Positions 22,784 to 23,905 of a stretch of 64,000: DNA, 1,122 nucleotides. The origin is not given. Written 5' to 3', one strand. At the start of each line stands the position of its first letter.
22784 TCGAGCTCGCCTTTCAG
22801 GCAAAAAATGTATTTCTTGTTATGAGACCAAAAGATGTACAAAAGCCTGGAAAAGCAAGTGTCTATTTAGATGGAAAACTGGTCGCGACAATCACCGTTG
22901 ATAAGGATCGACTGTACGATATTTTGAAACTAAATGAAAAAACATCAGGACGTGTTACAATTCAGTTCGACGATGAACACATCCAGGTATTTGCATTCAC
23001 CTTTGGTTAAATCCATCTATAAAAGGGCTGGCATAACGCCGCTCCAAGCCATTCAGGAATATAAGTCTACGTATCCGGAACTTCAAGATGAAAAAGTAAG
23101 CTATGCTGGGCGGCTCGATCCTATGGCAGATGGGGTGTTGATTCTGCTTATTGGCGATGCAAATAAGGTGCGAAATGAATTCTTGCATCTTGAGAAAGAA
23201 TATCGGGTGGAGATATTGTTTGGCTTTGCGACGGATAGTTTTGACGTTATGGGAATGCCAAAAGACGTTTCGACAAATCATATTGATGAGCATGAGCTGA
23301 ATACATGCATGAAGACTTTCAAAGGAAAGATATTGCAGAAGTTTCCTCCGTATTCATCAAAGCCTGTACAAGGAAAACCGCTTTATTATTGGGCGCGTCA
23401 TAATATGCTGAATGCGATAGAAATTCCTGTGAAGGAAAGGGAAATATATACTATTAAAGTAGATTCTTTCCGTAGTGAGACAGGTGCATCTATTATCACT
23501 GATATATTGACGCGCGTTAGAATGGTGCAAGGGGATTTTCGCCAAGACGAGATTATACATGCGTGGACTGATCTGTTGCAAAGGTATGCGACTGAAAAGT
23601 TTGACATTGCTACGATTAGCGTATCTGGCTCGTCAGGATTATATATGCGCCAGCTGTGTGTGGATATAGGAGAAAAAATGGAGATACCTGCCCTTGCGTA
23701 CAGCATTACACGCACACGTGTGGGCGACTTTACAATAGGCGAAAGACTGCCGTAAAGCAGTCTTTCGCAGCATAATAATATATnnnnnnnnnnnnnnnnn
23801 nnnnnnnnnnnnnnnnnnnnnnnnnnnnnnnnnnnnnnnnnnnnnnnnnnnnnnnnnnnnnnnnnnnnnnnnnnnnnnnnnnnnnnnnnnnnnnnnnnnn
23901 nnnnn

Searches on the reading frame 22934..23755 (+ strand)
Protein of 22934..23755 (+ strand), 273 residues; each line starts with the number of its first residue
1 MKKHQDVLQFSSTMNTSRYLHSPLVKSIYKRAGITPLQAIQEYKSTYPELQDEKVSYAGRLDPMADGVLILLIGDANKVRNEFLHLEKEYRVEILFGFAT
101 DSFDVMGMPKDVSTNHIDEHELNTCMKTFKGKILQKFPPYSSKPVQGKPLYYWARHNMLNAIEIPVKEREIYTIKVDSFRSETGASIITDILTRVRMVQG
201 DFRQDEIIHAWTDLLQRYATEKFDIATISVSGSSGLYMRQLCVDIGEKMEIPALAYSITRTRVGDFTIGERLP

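Call 58: search_protein_families(library=pfam, proteins=[window:22934-23755:+], max_evalue=0.01)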
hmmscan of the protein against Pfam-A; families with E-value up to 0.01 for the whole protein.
window:22934-23755:+ (273 aa): 2 families
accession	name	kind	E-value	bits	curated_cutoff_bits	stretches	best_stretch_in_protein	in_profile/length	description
PF01509.24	TruB_N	-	8.4e-31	107.8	27.3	1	50-182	4-135/149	TruB family pseudouridylate synthase (N terminal domain)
PF16198.10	TruB_C_2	-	0.0071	16.9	29.3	0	239-267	1-29/66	tRNA pseudouridylate synthase B C-terminal domain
